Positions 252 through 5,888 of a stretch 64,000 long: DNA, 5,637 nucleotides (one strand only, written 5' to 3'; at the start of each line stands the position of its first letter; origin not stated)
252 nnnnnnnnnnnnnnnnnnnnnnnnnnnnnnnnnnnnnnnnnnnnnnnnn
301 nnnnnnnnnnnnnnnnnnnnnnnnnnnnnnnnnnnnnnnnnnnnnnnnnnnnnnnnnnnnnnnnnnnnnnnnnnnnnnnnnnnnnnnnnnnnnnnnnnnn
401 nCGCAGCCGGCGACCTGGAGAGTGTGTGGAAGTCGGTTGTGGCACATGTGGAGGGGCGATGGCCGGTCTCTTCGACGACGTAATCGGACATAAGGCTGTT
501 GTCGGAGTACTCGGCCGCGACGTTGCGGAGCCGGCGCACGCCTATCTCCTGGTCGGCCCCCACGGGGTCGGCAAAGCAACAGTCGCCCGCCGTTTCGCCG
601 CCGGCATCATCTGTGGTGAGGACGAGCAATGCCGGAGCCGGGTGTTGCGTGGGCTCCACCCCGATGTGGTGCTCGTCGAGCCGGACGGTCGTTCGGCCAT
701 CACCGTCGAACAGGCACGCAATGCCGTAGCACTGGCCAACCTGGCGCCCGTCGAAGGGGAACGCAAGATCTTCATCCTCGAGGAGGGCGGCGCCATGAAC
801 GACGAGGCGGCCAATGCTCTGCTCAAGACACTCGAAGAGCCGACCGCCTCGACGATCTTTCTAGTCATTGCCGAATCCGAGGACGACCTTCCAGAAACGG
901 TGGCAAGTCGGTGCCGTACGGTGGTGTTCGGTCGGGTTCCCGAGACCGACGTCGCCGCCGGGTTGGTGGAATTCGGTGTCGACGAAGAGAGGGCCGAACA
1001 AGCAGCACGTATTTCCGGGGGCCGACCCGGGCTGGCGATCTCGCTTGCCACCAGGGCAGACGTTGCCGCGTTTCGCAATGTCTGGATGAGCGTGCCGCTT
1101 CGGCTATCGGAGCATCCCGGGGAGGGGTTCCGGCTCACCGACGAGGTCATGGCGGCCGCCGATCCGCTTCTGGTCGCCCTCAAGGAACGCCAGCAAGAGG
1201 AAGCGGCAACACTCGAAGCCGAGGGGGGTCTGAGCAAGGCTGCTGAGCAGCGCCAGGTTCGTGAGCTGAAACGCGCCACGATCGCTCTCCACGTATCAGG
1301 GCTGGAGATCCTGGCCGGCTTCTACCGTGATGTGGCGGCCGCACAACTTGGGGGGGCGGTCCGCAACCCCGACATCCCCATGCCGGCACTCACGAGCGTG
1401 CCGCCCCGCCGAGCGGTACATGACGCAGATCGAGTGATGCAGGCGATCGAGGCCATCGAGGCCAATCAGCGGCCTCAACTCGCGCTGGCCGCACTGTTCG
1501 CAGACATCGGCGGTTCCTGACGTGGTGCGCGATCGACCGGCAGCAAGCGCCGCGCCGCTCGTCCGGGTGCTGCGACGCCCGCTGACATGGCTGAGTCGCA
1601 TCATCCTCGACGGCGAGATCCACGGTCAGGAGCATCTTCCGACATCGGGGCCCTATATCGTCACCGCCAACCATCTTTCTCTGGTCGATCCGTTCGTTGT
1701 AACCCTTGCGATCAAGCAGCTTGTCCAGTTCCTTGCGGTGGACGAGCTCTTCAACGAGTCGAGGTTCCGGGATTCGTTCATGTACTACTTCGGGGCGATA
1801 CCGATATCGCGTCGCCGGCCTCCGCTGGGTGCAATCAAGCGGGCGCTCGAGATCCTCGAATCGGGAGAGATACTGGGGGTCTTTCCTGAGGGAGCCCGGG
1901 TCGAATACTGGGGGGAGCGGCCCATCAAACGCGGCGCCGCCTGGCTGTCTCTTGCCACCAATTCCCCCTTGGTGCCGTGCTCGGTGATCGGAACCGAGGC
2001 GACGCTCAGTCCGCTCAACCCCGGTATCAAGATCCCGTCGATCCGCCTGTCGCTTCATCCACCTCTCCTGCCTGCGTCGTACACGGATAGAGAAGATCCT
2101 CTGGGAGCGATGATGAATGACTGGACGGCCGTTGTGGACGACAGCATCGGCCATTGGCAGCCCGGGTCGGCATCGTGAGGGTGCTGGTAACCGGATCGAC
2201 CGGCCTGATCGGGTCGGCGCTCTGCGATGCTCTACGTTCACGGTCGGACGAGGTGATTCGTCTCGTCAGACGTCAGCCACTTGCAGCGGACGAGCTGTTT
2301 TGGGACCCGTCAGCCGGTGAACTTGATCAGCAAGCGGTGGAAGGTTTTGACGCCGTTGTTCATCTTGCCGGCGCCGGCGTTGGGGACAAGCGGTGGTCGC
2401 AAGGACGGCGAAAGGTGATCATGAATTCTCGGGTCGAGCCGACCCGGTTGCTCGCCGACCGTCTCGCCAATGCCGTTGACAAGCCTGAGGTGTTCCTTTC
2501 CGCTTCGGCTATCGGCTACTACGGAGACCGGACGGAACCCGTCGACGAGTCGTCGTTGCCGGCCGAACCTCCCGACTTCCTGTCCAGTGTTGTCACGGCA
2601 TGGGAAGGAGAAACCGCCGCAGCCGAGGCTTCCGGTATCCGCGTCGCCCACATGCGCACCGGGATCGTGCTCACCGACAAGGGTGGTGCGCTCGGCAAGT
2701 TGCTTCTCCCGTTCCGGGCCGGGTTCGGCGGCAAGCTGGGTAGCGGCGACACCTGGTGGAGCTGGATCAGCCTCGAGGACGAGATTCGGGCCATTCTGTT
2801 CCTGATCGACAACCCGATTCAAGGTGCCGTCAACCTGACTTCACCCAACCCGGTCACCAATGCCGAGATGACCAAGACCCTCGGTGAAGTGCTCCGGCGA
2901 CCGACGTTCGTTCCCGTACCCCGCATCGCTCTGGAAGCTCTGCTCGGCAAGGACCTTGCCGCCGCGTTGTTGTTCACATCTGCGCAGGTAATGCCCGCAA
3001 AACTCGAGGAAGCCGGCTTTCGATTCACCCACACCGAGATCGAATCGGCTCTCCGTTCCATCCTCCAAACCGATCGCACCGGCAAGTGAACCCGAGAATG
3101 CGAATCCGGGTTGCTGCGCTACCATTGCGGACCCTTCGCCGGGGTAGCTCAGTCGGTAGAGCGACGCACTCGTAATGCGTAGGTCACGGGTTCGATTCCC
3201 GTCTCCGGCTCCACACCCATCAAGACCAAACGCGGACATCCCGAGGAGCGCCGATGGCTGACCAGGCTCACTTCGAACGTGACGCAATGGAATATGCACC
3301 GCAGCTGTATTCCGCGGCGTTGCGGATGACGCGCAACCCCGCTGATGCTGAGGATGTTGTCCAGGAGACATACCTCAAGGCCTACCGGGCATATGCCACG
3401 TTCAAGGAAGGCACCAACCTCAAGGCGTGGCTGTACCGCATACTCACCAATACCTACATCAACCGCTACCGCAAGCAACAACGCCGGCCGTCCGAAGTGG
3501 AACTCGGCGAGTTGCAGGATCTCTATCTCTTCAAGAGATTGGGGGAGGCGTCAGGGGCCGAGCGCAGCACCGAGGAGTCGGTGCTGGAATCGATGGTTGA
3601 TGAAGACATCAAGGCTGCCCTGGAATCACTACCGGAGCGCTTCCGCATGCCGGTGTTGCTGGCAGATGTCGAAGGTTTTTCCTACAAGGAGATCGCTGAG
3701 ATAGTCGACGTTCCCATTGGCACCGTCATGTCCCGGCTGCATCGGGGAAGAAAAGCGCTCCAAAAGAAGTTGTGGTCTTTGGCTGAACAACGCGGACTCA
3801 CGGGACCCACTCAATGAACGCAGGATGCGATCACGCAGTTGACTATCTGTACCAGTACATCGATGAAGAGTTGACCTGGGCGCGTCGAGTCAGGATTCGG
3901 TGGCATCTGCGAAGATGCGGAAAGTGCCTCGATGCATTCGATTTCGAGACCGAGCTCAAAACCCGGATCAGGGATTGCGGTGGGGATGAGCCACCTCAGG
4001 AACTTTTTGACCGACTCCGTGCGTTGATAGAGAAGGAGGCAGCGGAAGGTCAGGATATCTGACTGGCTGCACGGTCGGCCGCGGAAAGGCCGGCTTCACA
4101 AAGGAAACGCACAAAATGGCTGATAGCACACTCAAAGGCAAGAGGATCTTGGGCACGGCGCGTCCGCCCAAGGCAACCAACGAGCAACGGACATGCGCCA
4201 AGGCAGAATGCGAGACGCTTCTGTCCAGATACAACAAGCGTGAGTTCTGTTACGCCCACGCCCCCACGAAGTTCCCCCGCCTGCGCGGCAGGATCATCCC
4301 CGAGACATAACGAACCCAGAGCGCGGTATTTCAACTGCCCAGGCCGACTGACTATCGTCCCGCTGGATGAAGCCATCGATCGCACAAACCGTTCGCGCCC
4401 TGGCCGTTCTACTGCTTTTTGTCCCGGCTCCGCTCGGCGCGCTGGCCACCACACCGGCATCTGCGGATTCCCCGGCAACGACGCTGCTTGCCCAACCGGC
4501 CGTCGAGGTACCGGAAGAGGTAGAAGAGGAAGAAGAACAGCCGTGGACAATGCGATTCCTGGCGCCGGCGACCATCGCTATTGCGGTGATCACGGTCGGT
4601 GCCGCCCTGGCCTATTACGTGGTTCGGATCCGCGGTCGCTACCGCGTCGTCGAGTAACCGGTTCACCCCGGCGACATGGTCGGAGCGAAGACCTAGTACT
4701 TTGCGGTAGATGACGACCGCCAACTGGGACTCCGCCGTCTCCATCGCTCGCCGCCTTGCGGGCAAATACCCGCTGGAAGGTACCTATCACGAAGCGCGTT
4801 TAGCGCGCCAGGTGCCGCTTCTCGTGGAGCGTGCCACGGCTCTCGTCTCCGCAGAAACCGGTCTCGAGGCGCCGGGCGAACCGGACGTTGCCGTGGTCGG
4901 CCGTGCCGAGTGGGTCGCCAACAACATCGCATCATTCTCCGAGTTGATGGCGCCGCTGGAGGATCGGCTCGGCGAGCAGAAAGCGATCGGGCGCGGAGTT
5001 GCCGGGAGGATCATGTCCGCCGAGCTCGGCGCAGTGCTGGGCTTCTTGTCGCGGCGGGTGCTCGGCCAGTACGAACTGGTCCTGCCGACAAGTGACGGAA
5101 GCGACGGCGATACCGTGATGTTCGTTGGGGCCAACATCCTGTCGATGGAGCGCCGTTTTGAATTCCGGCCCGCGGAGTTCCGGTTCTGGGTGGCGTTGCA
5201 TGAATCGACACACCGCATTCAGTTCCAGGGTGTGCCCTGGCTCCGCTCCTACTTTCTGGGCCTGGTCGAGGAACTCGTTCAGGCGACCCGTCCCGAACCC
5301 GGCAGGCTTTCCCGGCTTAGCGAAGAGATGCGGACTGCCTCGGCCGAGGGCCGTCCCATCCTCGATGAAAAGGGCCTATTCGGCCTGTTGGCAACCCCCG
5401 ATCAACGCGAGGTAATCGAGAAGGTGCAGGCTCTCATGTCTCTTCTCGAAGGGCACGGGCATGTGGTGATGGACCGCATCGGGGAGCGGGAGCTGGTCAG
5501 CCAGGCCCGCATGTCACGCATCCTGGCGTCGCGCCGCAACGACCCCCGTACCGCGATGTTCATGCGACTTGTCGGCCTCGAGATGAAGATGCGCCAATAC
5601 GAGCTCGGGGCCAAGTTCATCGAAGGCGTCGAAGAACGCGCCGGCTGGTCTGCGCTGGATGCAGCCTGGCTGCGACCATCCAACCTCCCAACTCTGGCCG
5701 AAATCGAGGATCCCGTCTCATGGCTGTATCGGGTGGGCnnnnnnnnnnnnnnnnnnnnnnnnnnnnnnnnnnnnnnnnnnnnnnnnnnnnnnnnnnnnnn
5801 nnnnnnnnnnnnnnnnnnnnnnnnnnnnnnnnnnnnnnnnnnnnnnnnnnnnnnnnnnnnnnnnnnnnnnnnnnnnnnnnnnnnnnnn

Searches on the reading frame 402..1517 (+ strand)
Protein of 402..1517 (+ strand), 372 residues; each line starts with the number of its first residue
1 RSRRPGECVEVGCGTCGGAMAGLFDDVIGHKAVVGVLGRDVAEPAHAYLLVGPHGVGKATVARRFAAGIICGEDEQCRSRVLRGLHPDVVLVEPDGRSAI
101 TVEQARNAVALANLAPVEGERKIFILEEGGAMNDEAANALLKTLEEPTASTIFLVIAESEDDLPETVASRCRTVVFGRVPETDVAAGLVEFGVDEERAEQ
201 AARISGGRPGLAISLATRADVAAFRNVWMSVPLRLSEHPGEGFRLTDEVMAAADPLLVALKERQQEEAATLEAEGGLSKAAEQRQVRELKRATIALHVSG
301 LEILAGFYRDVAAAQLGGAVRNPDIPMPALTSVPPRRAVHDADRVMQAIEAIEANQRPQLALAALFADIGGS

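Call 57: search_protein_families(library=pfam, proteins=[window:402-1517:+], max_evalue=0.00001)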
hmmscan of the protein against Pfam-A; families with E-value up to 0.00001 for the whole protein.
window:402-1517:+ (372 aa): 2 families
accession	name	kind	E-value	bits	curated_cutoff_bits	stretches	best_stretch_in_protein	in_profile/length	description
PF13177.12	DNA_pol3_delta2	-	4.4e-34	118.2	27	1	44-177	18-158/161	DNA polymerase III, delta subunit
PF00004.35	AAA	-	6.9e-06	27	21.2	0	48-175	1-127/131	ATPase family associated with various cellular activities (AAA)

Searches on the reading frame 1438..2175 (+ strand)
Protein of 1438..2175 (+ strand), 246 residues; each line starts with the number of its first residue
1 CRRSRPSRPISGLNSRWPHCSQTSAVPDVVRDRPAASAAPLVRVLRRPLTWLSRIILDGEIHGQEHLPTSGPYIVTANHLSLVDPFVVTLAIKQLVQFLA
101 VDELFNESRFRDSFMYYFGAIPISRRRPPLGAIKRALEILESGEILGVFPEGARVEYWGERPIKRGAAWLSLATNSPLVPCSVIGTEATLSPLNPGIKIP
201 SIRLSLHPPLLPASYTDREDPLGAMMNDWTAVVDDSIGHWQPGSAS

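Call 58: search_protein_families(library=pfam, proteins=[window:1438-2175:+], max_evalue=0.00001)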
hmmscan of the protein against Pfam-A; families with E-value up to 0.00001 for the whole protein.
window:1438-2175:+ (246 aa): 1 family
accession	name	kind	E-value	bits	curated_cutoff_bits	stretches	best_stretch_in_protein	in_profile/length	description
PF01553.26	Acyltransferase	-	1e-19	71.1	23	1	60-183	3-131/132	Acyltransferase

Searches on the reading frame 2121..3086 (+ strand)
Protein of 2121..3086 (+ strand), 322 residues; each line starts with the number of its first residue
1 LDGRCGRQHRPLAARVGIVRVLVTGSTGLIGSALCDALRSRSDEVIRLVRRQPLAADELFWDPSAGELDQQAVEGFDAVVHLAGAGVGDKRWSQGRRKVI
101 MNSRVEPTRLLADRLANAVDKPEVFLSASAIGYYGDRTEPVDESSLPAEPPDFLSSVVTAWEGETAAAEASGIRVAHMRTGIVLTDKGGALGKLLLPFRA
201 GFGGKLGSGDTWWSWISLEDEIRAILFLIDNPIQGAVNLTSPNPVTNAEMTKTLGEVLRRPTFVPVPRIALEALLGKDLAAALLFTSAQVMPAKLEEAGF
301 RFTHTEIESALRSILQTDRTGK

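Call 57: search_protein_families(library=pfam, proteins=[window:2121-3086:+], max_evalue=0.00001)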
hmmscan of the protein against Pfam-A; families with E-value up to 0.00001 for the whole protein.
window:2121-3086:+ (322 aa): 2 families
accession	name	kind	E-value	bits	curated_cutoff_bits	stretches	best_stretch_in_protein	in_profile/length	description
PF01370.27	Epimerase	-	7.7e-18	65.2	20.9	1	21-235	1-231/240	NAD dependent epimerase/dehydratase family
PF08338.16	DUF1731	-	7.3e-16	58.1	27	1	266-314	1-47/47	Domain of unknown function (DUF1731)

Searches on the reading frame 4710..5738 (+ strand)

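Call 57: search_protein_families(library=pfam, proteins=[window:4710-5738:+], max_evalue=0.00001)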
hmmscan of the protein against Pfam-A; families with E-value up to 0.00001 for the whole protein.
window:4710-5738:+ (343 aa): 1 family
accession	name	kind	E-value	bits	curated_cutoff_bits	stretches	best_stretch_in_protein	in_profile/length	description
PF10103.15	Zincin_2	-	1.2e-81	275.2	25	1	5-339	2-344/344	Zincin-like metallopeptidase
